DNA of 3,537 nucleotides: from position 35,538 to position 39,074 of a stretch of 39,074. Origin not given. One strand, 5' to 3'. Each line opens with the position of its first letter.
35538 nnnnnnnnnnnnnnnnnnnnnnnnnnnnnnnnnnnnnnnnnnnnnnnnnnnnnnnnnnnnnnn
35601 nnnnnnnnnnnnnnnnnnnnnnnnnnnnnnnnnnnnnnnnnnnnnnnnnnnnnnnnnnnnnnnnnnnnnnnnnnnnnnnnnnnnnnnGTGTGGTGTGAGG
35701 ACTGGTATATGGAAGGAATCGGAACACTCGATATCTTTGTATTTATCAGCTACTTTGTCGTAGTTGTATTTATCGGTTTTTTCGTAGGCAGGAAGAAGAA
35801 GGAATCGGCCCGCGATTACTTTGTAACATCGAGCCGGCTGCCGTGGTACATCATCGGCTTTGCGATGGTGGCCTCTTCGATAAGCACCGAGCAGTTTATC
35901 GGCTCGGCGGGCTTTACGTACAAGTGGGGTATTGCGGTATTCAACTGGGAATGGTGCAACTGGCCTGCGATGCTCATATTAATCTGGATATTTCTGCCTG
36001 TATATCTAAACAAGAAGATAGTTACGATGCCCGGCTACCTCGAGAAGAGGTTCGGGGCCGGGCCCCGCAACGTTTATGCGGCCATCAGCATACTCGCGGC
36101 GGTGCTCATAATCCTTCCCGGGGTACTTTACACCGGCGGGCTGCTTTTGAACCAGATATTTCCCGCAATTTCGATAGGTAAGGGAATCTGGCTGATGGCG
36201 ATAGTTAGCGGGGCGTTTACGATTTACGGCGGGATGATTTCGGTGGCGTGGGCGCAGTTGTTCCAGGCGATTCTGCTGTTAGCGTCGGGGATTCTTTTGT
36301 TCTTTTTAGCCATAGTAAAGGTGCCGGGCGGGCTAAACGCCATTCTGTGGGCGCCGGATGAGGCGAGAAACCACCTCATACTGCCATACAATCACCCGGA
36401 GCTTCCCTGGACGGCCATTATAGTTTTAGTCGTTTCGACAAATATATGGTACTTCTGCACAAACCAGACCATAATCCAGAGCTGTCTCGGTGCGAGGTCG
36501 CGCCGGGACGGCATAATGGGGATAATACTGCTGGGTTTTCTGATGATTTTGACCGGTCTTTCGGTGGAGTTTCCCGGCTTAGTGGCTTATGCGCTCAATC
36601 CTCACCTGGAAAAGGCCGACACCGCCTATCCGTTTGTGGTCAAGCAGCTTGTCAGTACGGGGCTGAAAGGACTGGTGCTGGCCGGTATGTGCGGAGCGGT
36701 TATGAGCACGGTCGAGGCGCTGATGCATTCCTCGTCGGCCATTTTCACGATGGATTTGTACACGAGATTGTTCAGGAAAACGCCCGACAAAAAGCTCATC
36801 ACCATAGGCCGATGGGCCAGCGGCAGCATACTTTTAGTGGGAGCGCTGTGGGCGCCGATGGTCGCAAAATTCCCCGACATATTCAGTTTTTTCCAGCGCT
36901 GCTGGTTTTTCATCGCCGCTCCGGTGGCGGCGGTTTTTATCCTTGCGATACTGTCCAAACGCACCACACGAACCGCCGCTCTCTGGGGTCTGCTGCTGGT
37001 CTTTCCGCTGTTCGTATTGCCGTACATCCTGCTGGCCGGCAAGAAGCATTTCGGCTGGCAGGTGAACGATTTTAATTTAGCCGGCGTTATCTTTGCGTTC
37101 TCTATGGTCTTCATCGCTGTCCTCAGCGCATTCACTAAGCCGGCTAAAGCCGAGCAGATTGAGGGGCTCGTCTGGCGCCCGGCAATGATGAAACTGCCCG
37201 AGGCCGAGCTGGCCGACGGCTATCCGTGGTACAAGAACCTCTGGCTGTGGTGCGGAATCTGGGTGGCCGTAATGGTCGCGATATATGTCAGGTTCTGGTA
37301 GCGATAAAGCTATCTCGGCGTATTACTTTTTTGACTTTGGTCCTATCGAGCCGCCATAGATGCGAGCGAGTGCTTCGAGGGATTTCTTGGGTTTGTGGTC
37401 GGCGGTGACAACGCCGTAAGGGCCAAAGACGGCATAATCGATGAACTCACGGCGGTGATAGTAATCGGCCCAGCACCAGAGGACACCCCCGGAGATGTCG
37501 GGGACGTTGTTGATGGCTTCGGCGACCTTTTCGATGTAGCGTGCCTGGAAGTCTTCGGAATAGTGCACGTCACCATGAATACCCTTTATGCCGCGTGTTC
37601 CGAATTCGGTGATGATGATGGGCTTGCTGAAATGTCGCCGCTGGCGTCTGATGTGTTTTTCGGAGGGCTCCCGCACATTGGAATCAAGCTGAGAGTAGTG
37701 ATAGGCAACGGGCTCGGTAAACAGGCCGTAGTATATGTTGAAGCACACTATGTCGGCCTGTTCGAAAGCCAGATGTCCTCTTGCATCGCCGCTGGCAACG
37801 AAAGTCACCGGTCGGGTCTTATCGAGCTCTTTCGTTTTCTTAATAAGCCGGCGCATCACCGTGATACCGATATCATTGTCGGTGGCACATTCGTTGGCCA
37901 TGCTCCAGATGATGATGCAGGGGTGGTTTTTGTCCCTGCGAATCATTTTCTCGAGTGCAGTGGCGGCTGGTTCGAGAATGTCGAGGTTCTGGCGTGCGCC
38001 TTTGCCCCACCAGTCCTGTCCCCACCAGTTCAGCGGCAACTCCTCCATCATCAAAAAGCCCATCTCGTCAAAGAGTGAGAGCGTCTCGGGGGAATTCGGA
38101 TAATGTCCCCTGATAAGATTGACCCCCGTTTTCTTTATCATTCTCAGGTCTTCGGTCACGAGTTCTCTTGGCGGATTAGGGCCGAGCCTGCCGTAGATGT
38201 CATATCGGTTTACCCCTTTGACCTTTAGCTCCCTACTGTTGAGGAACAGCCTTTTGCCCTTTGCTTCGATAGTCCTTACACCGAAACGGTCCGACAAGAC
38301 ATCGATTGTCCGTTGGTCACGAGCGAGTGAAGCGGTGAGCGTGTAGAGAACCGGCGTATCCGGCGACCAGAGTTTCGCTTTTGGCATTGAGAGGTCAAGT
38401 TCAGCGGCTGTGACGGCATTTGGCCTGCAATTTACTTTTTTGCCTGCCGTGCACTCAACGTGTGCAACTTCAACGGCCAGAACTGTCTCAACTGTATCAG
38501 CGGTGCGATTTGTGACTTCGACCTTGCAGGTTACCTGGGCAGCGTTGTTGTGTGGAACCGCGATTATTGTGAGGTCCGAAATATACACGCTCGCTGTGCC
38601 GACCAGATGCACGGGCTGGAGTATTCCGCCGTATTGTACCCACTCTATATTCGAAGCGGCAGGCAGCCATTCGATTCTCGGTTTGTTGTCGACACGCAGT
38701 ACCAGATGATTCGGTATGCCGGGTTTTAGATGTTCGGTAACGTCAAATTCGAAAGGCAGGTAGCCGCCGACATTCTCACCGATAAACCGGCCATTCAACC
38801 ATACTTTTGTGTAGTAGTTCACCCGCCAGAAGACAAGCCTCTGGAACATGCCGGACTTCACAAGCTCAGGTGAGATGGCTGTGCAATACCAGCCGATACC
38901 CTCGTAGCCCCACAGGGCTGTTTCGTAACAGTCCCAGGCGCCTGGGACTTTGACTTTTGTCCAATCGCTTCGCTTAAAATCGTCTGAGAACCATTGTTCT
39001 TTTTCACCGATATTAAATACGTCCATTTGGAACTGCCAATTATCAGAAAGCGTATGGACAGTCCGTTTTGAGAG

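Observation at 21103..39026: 18-kb glycan-utilisation locus with an unusual enzyme mix: candidate uncharacterised catabolic system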

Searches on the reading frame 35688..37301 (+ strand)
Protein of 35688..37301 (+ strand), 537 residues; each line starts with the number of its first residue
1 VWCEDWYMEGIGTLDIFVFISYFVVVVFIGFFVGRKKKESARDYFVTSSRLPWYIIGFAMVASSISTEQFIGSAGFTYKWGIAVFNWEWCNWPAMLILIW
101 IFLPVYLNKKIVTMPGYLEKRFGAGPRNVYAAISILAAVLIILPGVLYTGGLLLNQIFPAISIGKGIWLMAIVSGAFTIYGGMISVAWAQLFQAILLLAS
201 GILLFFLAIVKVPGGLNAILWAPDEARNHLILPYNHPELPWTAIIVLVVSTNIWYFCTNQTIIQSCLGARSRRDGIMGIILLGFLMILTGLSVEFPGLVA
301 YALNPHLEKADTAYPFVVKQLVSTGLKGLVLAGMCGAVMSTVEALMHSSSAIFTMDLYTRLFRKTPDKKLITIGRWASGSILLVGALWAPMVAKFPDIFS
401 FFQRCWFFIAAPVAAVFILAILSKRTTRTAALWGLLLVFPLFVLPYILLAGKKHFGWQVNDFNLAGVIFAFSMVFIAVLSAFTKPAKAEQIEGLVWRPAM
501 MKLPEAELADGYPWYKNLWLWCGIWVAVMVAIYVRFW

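Call 4: search_protein_families(library=pfam, proteins=[window:35688-37301:+], max_evalue=0.01)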
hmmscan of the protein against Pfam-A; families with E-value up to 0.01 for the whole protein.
window:35688-37301:+ (537 aa): 1 family
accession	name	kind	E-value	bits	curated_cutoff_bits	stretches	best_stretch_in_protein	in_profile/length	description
PF00474.23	SSF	-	2.8e-59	201.5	22.8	1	44-436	1-404/406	Sodium:solute symporter family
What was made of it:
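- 35688..37301 (+): Sodium:solute symporter. It overlaps the kinase gene by 11 nt. Pfam SSF, 2.8e-59 (call 4).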

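Call 6: search_protein_families(library=ncbifam, proteins=[window:35688-37301:+], max_evalue=0.01)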
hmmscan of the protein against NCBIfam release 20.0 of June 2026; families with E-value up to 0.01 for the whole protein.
window:35688-37301:+ (537 aa): 10 families
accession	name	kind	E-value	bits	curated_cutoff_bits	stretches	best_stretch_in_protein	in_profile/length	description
NF007790.0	PRK10484.1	equivalog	2.7e-81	274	401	1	14-486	4-486/527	solute:sodium symporter family transporter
TIGR00813.1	sss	superfamily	5.5e-72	243.1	184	1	44-436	1-409/411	sodium/solute symporter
TIGR02119.1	panF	equivalog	9.2e-24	84.3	328.05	1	17-478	5-461/471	sodium/pantothenate symporter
TIGR02121.1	Na_Pro_sym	equivalog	5.6e-23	81.4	515.5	1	17-488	5-475/488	sodium/proline symporter PutP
TIGR03648.1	Na_symport_lg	subfamily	6.9e-14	51.2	320.75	2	22-202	8-184/547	VC_2705 family sodium/solute symporter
NF011948.0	PRK15419.1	equivalog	8.8e-14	51.2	955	1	13-487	5-477/502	sodium/proline symporter PutP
NF058657.1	MncbAcdTpMctC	equivalog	6.6e-13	47.9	670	1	13-435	6-442/527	monocarboxylic acid transporter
NF009135.0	PRK12488.1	subfamily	6.2e-08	31.7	850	1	16-212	35-229/549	cation/acetate symporter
NF006903.2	PRK09395.1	subfamily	6.6e-07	28.1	750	1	15-213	37-233/552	cation/acetate symporter ActP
TIGR02711.1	symport_actP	equivalog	1.3e-05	24.2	1099.25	1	16-214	35-231/549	cation/acetate symporter ActP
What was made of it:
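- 35688..37301 (+): NCBIfam sss superfamily model passes its cut-off (call 6).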

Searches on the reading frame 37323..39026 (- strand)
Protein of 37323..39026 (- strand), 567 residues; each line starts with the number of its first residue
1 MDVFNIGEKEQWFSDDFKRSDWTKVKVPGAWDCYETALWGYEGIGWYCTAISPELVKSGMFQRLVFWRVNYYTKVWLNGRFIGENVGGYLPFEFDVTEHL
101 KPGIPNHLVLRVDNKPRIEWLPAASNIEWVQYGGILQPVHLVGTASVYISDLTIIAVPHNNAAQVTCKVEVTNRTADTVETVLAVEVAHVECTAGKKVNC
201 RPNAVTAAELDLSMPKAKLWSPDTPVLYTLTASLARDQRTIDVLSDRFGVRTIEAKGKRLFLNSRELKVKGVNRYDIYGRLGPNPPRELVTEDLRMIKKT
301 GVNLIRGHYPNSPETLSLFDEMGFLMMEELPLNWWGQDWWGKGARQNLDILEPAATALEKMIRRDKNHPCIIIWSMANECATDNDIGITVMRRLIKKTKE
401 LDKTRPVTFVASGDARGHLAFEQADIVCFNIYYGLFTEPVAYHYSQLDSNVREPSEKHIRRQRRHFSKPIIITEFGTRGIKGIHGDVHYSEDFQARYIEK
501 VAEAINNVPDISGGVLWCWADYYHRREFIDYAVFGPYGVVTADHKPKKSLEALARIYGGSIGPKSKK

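Call 4: search_protein_families(library=pfam, proteins=[window:37323-39026:-], max_evalue=0.01)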
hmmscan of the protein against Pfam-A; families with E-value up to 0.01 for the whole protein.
window:37323-39026:- (567 aa): 5 families
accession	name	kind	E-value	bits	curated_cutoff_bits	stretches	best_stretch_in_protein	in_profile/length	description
PF02836.23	Glyco_hydro_2_C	-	2.4e-43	148.8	21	1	254-557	2-297/302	Glycosyl hydrolases family 2, TIM barrel domain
PF00703.27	Glyco_hydro_2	-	7.2e-16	59.4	23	1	147-251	1-109/109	Glycosyl hydrolases family 2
PF02837.24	Glyco_hydro_2_N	-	4.9e-11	43.3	28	1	22-142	46-166/169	Glycosyl hydrolases family 2, sugar binding domain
PF22666.2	Glyco_hydro_2_N2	-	9.3e-07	29.5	27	1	58-116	64-121/167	Glycosyl hydrolase 2 galactose-binding domain-like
PF22612.2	GH113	-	0.0011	18.9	27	1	421-524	177-273/289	Glycoside Hydrolase Family 113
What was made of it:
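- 37323..39074 (-): GH2 of the beta-glucuronidase / beta-galacturonidase type. Its 5' end is at or just beyond the contig end. Three GH2 Pfam domains (call 4).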

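Call 6: search_protein_families(library=ncbifam, proteins=[window:37323-39026:-], max_evalue=0.01)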
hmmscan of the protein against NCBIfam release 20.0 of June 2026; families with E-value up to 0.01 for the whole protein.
window:37323-39026:- (567 aa): 11 families
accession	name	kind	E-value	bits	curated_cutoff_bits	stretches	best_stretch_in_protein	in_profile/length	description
NF007538.0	PRK10150.1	equivalog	7.2e-72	242.6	544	1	5-554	27-592/607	beta-glucuronidase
NF041462.1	GalA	equivalog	1.9e-62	211.5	900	1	7-522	31-535/763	beta-galactosidase GalA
NF050095.1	BetGlucuronLacZ4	equivalog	4.9e-60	203.4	950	1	13-548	27-573/666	beta-glucuronidase LacZ4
NF041463.1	GalB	equivalog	5.7e-56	189.8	900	1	8-439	86-541/869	beta-galactosidase GalB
NF052611.1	beta_gal_Bga2A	equivalog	1.2e-52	179.1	999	1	65-409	135-482/1007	beta-galactosidase, LacZ type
NF007666.0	PRK10340.1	equivalog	1.2e-50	172.3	1284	1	65-414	131-479/1030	beta-galactosidase subunit alpha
NF007074.0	PRK09525.1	subfamily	1.6e-41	142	1221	1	52-416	131-493/1027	beta-galactosidase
NF041100.1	betagal_LacZ_Ttogales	equivalog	5.2e-39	133.7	2000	1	64-421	129-479/1090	beta-galactosidase LacZ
NF049891.1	Bet1-4galacdseBT4156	equivalog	1.3e-35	122.6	1700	1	58-384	92-412/946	exo-beta-1,4-galactosidase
NF049877.1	GlucurArabfur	equivalog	9.5e-27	93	1800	1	14-389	389-779/1400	beta-d-glucuronidase/beta-L-arabinofuranosidase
NF049890.1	Bet1-4galacdseBT4151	equivalog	1.5e-24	86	1500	1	36-406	100-473/952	exo-beta-1,4-galactosidase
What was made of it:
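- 37323..39074 (-): GUS model 243 bits against 544 (call 6).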

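Call 66: search_solved_structures(query=window:37323-39026:-, max_evalue=1e-30)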
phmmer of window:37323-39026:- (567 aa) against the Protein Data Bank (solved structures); distinct sequences matched with E-value up to 1e-30: 51.
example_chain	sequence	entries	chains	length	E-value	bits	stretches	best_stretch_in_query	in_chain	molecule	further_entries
6xxw_A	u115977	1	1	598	4.9e-56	193.5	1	63-549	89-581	Beta-glucuronidase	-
7vqm_A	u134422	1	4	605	2.8e-53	184.4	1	9-528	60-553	GH2 beta-galacturonate AqGalA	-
6d89_C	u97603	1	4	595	2.7e-51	177.9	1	25-554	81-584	Beta-galactosidase/beta-glucuronidase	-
6d1n_A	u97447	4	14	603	2.8e-51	177.8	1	25-554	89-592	Beta-galactosidase/beta-glucuronidase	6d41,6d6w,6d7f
6u7i_A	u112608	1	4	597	2.2e-49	171.6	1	125-553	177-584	Beta-glucuronidase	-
6ncy_A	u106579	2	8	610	5.6e-48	166.9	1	15-549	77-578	Beta-glucuronidase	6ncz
5c70_A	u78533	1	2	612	5.8e-48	166.9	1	68-554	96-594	Glucuronidase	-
4jkm_A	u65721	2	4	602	1.2e-47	165.8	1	24-553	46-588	Beta-glucuronidase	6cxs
5c71_A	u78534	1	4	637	4.6e-47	163.9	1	68-554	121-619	Glucuronidase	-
6u7j_A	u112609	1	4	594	1.8e-46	162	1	5-550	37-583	Beta-glucuronidase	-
6ld0_A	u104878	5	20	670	1.8e-45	158.6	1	206-554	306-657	LacZ1 Beta-galactosidase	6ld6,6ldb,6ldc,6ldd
6d8k_A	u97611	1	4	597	4.5e-45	157.3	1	23-523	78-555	Glycosyl hydrolase family 2, sugar binding domain protein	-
6ncw_A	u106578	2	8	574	5.6e-45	157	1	25-523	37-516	Beta-galacturonidase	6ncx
8dhl_A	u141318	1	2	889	1.4e-44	155.6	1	18-550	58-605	Glycosyl hydrolase family 2, sugar binding domain protein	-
5z1b_A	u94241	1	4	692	2.4e-44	154.9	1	207-554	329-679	Glycosyl hydrolase family 2, TIM barrel domain protein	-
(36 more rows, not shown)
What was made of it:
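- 37323..39074 (-): Nearest solved structures are GUS enzymes and AqGalA (call 66).
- On GH2 beta-glucuronidase (GUS): Nearest solved structures are GUS enzymes and a galacturonidase (call 66).
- The GH2 is nearest to glucuronidases and galacturonidases (call 66). The GH2 is glucuronidase-like (call 66).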
